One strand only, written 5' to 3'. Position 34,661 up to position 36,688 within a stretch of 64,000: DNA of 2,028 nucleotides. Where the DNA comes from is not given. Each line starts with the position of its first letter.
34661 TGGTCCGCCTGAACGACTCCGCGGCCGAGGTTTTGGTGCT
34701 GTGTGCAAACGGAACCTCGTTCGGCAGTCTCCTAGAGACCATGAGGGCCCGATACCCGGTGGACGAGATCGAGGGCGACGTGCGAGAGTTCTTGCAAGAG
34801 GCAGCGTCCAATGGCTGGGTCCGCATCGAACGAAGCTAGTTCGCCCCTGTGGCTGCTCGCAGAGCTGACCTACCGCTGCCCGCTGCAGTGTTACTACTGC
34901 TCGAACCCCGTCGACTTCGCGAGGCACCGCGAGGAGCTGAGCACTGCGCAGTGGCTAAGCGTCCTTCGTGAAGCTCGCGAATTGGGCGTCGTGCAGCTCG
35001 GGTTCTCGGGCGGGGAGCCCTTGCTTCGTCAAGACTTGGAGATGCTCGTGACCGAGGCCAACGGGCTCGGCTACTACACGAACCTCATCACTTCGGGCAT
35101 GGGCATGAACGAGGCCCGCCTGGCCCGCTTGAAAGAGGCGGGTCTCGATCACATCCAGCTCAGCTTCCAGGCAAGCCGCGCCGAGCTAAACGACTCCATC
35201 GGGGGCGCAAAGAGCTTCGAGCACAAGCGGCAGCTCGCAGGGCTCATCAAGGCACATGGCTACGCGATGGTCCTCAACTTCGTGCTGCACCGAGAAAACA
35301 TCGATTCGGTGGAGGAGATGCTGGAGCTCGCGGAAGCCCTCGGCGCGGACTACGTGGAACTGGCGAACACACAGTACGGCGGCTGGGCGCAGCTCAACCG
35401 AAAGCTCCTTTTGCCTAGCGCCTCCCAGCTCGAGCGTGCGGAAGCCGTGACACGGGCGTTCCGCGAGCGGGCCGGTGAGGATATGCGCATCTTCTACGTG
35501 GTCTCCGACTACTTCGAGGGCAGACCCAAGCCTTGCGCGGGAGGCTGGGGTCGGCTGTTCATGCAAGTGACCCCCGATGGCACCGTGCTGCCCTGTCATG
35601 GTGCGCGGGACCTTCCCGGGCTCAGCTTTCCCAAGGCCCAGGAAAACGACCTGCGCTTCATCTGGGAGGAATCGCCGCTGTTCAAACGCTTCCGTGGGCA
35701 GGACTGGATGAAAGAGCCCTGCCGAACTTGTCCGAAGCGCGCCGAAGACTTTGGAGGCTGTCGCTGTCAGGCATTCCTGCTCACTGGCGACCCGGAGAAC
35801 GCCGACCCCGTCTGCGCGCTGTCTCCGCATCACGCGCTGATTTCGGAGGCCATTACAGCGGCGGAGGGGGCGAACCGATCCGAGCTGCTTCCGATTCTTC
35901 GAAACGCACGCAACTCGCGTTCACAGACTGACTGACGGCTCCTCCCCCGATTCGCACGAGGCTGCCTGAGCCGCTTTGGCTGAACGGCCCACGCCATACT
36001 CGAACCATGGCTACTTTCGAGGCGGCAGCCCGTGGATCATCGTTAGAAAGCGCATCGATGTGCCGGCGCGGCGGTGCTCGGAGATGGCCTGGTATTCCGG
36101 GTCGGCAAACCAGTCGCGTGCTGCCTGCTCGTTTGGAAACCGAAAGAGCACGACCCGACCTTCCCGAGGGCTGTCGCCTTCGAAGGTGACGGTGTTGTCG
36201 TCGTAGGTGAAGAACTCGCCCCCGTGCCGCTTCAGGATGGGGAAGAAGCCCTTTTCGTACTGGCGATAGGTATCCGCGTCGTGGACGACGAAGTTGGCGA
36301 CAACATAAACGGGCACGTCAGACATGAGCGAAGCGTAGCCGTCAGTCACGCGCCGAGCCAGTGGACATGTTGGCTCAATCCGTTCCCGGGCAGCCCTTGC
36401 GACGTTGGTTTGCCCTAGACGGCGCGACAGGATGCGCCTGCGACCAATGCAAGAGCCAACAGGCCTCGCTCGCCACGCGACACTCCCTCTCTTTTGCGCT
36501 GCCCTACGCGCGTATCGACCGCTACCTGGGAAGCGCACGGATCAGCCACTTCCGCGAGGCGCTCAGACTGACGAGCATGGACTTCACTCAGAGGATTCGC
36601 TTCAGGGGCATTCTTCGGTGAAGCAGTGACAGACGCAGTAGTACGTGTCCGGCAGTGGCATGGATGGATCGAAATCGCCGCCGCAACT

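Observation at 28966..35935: Non-canonical pqq operon: a 3.8-kb quinoprotein gene is wedged between pqqA and pqqB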

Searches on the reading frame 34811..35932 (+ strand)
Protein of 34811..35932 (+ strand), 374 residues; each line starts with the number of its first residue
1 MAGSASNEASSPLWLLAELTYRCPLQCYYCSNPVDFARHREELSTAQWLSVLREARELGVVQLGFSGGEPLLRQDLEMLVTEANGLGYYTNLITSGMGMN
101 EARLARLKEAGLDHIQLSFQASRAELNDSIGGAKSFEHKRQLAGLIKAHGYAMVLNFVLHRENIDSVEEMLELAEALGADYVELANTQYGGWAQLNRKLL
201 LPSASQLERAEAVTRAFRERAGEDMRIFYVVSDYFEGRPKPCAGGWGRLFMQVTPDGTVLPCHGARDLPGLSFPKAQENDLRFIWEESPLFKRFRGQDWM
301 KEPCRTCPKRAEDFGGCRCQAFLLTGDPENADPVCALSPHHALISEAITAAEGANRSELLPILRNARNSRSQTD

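Call 7: search_protein_families(library=pfam, proteins=[window:34811-35932:+], max_evalue=0.01)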
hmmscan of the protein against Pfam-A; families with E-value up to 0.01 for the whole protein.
window:34811-35932:+ (374 aa): 4 families
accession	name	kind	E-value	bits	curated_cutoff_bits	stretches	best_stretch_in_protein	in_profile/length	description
PF04055.27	Radical_SAM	-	1e-25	91.3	29.5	1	19-174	3-166/166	Radical SAM superfamily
PF13186.11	SPASM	-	4.8e-08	33.6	21.5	1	246-308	3-67/67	Iron-sulfur cluster-binding domain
PF01261.30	AP_endonuc_2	-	0.00054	20.2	31.1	0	104-185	1-89/249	Xylose isomerase-like TIM barrel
PF13353.11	Fer4_12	-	0.0011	19.7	22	1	22-84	14-78/137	4Fe-4S single cluster domain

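Call 8: search_protein_families(library=ncbifam, proteins=[window:34811-35932:+], max_evalue=0.01)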
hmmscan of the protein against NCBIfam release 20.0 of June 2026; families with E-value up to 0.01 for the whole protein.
window:34811-35932:+ (374 aa): 60 families (the best 25 are shown)
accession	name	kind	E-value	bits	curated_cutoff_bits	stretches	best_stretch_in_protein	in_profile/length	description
TIGR02109.1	PQQ_syn_pqqE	equivalog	4.6e-158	525.8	381.35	1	9-353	3-348/358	pyrroloquinoline quinone biosynthesis protein PqqE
TIGR04545.1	rSAM_ahbD_hemeb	equivalog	1.3e-32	113.6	500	2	18-180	5-168/339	heme b synthase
TIGR04053.2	TIGR04053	equivalog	1.5e-30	106.7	395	2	10-181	5-180/366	TIGR04053 family radical SAM/SPASM domain-containing protein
TIGR03962.1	mycofact_rSAM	equivalog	1.8e-29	103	265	1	11-338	10-334/339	mycofactocin radical SAM maturase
TIGR04051.1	rSAM_NirJ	equivalog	3.3e-26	92.1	515.45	1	18-198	7-187/354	heme d1 biosynthesis radical SAM protein NirJ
TIGR02668.1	moaA_archaeal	equivalog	4.7e-26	91.5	325.25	1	18-200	15-200/303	GTP 3',8-cyclase MoaA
NF050035.1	rSAM_WgK_link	exception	7.9e-25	87.6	650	2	10-183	6-180/367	radical SAM/SPASM peptide maturase WgkB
TIGR04303.1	GeoRSP_rSAM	equivalog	2.1e-24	86.7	400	1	19-335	11-324/325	GeoRSP system radical SAM/SPASM protein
TIGR04347.1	pseudo_SAM_Halo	equivalog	2.8e-24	86.1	525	1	17-196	42-221/390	TIGR04347 family pseudo-SAM/SPASM protein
NF045574.1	sacti_mat_StsB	exception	1.3e-22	80.3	625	1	19-187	102-269/466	StsB family radical SAM/SPASM domain sactipeptide maturase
TIGR04250.1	SCM_rSAM_ScmE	equivalog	2.6e-21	75.9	400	1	17-180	7-172/358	SynChlorMet cassette radical SAM/SPASM protein ScmE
NF001199.0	PRK00164.2-1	equivalog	5.1e-21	75.1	231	1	18-177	17-178/308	GTP 3',8-cyclase MoaA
TIGR02666.1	moaA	equivalog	1.2e-20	73.8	284.05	1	19-214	16-220/336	GTP 3',8-cyclase MoaA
TIGR04055.1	rSAM_NirJ2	equivalog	4e-20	72.6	500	2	20-179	7-166/326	putative heme d1 biosynthesis radical SAM protein NirJ2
TIGR03913.1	rad_SAM_trio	equivalog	1.1e-19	70.2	591.75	1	12-335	18-352/477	GDL motif peptide-associated radical SAM/SPASM maturase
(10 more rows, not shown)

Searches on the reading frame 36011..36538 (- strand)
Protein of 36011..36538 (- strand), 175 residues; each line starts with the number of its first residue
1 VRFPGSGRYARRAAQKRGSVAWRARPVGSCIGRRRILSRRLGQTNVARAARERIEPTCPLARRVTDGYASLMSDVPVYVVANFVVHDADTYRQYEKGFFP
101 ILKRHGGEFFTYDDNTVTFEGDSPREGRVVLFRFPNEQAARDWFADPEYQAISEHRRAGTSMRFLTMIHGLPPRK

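Call 7: search_protein_families(library=pfam, proteins=[window:36011-36538:-], max_evalue=0.01)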
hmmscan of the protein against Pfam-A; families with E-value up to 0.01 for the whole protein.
window:36011-36538:- (175 aa): 1 family
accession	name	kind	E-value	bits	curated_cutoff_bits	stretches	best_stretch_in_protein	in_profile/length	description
PF07045.17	DUF1330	-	1.7e-21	76.8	23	1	77-165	2-89/94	Domain of unknown function (DUF1330)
